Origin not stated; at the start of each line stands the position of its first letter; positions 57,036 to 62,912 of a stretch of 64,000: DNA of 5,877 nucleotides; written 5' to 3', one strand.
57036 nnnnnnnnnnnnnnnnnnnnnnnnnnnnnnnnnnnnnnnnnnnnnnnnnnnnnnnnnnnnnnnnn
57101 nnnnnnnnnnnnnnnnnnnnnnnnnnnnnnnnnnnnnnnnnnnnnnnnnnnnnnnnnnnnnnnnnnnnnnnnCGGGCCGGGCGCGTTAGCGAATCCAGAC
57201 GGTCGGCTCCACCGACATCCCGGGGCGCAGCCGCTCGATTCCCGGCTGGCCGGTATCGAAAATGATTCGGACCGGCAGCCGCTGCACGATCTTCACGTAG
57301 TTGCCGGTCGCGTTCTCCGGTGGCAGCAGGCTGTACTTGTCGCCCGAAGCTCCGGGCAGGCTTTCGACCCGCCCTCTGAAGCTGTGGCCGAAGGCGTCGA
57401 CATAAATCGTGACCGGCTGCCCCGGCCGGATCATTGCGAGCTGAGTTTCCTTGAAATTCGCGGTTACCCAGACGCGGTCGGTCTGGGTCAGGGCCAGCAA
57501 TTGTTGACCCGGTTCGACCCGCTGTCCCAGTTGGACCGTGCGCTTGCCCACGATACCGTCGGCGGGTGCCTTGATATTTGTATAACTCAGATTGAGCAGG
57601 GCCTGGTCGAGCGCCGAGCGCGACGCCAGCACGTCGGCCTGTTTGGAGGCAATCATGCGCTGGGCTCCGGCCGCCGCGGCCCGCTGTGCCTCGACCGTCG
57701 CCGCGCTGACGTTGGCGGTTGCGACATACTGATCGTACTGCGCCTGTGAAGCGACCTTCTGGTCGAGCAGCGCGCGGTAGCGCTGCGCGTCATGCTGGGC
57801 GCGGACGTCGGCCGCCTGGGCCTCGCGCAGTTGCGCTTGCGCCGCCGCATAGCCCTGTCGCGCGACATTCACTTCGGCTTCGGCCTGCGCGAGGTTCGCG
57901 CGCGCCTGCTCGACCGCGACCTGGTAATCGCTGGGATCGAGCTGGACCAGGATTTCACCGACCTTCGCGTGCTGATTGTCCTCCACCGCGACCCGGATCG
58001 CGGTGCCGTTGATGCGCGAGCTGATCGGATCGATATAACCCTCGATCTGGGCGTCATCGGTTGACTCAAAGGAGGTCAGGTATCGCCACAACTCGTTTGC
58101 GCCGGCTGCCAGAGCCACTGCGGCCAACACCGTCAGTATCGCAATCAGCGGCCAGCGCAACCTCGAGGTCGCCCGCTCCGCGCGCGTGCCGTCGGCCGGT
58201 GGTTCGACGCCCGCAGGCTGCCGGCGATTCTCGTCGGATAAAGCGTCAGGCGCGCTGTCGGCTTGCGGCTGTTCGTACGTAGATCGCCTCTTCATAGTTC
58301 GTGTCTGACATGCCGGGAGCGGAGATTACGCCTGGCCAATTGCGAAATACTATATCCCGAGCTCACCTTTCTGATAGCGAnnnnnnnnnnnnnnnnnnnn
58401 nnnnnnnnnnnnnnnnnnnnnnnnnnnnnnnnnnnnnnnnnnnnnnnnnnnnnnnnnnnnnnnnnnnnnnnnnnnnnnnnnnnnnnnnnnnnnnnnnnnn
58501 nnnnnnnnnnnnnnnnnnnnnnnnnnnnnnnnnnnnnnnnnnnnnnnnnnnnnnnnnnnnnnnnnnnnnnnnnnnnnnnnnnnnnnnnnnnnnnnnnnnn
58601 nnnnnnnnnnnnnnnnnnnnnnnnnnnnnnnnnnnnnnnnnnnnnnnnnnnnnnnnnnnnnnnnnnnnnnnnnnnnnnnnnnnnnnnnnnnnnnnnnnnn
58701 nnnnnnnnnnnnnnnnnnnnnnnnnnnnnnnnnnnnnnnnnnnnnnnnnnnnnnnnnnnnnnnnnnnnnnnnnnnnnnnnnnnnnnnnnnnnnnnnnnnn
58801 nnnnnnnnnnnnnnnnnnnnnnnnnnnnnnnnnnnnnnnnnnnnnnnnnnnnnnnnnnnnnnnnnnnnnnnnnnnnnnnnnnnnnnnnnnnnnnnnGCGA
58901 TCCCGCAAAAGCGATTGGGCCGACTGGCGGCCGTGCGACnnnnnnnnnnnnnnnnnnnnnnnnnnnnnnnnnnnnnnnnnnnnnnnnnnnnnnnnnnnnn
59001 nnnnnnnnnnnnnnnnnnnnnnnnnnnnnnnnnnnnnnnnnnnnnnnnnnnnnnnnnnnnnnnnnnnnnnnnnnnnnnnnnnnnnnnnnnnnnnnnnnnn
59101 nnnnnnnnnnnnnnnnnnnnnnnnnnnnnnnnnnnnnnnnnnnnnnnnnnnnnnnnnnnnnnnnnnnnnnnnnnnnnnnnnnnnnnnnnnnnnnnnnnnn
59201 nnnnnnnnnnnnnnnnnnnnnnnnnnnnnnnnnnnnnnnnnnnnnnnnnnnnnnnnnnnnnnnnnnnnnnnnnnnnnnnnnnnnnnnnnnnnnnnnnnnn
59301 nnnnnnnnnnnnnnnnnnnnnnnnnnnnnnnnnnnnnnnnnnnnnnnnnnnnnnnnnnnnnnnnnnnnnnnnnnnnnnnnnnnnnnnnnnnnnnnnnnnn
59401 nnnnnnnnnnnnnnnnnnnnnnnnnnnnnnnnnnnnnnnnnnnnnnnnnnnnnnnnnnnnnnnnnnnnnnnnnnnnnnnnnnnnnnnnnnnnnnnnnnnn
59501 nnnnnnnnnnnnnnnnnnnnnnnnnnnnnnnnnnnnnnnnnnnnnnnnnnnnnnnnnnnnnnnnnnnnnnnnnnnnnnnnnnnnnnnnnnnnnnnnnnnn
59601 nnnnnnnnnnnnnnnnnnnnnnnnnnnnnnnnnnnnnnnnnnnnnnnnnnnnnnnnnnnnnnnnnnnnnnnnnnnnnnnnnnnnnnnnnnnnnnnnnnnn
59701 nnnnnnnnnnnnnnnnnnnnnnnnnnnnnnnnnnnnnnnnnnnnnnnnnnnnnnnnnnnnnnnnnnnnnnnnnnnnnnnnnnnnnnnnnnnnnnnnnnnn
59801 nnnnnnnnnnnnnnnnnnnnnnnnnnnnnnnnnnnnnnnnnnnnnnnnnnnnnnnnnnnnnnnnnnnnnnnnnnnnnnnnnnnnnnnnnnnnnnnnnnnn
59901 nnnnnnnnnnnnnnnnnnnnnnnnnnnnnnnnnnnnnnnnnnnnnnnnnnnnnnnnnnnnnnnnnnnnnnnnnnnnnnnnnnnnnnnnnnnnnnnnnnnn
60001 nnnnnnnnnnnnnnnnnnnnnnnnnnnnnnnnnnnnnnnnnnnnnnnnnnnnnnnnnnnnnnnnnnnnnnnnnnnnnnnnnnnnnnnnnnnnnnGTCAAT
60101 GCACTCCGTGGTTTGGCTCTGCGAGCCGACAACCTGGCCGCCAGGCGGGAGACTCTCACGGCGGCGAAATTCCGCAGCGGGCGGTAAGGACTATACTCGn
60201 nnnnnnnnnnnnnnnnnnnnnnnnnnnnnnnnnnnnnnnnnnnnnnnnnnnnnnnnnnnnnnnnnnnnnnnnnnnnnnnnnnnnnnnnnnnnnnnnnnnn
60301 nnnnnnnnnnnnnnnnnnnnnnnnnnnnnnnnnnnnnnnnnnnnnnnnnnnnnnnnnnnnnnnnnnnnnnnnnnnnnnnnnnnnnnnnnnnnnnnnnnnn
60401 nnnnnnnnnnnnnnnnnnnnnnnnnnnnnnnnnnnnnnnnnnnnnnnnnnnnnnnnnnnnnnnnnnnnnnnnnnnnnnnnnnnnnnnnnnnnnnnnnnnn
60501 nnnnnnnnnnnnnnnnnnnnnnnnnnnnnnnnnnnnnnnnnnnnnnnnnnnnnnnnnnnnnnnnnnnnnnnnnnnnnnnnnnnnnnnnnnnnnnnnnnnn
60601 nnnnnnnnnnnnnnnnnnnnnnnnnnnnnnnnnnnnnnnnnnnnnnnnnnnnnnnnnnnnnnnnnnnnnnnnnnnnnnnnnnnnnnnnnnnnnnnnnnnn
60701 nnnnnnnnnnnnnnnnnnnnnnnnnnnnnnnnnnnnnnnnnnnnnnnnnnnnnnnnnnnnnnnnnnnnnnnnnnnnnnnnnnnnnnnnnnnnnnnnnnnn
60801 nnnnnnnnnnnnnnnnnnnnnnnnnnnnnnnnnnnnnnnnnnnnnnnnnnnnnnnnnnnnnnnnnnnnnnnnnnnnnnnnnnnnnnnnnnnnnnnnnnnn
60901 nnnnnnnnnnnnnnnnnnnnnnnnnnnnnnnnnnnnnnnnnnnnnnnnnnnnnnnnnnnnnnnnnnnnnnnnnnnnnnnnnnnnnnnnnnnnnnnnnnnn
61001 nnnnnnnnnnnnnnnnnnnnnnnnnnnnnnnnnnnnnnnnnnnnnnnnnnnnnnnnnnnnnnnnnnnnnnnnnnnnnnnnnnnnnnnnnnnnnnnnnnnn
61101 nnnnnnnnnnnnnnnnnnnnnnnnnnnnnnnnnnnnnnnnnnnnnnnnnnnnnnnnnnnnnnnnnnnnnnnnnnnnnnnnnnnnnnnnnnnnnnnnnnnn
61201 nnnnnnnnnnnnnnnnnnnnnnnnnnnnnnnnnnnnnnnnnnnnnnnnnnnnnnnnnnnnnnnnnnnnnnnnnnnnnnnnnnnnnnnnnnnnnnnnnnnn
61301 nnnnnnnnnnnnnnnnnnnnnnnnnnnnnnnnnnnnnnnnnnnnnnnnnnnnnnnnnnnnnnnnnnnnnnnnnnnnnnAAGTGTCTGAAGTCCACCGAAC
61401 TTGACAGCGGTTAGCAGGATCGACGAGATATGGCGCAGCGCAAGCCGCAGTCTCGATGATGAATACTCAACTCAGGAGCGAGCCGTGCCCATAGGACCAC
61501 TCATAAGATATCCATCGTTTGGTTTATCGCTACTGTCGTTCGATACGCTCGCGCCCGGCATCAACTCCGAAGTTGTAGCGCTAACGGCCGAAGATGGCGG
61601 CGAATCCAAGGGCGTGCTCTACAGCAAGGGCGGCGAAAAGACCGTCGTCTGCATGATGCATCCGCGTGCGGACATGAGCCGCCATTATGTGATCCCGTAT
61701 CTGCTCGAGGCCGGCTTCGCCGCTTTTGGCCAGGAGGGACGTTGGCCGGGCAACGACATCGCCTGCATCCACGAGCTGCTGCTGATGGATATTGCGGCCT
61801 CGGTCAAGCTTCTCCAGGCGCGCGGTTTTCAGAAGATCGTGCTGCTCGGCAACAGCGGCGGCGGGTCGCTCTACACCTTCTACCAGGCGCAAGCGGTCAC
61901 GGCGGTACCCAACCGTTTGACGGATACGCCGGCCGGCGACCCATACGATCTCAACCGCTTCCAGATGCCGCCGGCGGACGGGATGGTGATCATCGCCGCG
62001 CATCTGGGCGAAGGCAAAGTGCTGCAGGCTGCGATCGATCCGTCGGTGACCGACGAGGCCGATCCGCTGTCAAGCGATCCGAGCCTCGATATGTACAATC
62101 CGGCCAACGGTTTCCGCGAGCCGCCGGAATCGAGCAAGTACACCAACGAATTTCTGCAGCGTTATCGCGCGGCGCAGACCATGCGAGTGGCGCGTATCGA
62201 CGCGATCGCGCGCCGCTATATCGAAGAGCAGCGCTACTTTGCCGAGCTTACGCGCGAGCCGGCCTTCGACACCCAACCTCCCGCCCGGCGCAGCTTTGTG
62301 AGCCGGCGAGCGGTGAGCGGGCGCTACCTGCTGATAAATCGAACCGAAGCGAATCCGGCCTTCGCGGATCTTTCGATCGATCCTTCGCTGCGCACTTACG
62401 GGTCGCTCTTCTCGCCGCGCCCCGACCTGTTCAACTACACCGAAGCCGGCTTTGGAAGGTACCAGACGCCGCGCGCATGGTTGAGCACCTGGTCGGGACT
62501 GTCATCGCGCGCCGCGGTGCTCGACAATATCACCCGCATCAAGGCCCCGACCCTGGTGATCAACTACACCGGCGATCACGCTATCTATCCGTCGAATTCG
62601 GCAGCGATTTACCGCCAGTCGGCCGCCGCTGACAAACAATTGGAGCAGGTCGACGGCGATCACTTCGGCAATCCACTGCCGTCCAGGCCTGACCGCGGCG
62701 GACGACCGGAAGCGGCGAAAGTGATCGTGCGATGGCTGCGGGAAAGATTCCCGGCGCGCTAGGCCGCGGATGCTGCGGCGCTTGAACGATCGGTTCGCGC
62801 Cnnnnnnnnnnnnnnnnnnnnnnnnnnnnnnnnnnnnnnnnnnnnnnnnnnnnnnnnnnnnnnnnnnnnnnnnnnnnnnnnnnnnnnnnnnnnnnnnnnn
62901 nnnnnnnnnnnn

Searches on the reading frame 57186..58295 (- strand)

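Call 48: search_protein_families(library=ncbifam, proteins=[window:57186-58295:-], max_evalue=0.00001)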
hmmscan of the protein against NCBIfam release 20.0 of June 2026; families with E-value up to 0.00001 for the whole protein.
window:57186-58295:- (369 aa): 19 families
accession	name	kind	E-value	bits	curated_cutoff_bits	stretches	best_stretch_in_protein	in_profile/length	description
TIGR00998.1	8a0101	subfamily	3e-71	240.1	390.8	1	55-364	8-332/334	EmrA/EmrK family multidrug efflux transporter periplasmic adaptor subunit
NF011715.0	PRK15136.1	equivalog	3.5e-56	190.5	563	1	47-365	20-344/390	multidrug efflux MFS transporter periplasmic adaptor subunit EmrA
NF007785.0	PRK10476.1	equivalog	7.3e-50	169.7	376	1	52-356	13-332/347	multidrug transporter subunit MdtN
TIGR01730.1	RND_mfp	subfamily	3.8e-31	108.3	94.9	2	212-312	108-209/322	efflux RND transporter periplasmic adaptor subunit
NF002939.0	PRK03598.1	equivalog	1.7e-28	99.8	393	1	55-310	8-277/332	secretion protein HlyD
NF007850.1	PRK10559.1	equivalog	4.6e-25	88.4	400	2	161-349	78-263/303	p-hydroxybenzoic acid efflux pump subunit AaeA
TIGR00999.1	8a0102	subfamily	1.3e-18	67.1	319.3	1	110-312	4-166/271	CzcB/NccB family metal efflux transporter periplasmic adaptor subunit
NF008589.1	PRK11556.1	equivalog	2.3e-18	66.3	391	2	52-148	55-144/392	MdtA/MuxA family multidrug efflux RND transporter periplasmic adaptor subunit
TIGR02971.1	heterocyst_DevB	subfamily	2.1e-13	50.4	129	1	125-312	54-277/327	ABC exporter membrane fusion protein, DevB family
NF045904.1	RND-peri-MexE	equivalog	1.5e-12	47.1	714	1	157-277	97-211/390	multidrug efflux RND transporter periplasmic adaptor subunit MexE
NF011604.1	PRK15030.1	equivalog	1.2e-11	44.3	765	0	219-277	154-214/397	multidrug efflux RND transporter periplasmic adaptor subunit AcrA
TIGR01843.1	type_I_hlyD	subfamily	8.8e-11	41.4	208.65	1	220-311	252-345/422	HlyD family type I secretion periplasmic adaptor subunit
NF000272.2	OqxA_adapt_sub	exception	2.7e-09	36.5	835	0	92-147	71-126/391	multidrug efflux RND transporter periplasmic adaptor subunit OqxA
NF033834.1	RND_adapt_MexA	exception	4.5e-09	35.9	750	0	211-288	130-209/373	multidrug efflux RND transporter periplasmic adaptor subunit MexA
NF033138.2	RND-peri-MexC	equivalog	1.5e-08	34.2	625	0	91-145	66-120/375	MexC family multidrug efflux RND transporter periplasmic adaptor subunit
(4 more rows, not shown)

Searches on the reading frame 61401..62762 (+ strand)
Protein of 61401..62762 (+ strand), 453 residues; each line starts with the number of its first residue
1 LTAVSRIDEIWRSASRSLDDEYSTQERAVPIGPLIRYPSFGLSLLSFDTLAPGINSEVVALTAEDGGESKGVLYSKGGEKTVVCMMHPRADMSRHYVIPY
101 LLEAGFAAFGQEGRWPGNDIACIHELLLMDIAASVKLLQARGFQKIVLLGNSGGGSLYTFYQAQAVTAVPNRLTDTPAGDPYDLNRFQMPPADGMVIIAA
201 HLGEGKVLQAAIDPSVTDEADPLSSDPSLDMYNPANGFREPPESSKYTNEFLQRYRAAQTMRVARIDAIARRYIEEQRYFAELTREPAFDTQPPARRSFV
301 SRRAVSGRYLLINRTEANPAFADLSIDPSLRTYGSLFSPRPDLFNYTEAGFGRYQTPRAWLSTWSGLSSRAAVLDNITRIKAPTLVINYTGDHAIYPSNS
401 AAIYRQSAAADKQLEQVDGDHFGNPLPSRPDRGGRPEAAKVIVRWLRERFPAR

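Call 78: search_protein_families(library=pfam, proteins=[window:61401-62762:+], max_evalue=0.01)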
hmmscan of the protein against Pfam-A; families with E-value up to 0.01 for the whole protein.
window:61401-62762:+ (453 aa): 2 families
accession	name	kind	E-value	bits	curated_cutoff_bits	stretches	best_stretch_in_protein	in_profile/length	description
PF12146.15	Hydrolase_4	-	0.0013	18.5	27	0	369-418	179-228/239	Serine aminopeptidase, S33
PF00561.26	Abhydrolase_1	-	0.0072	16.5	25.8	0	136-176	61-101/245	alpha/beta hydrolase fold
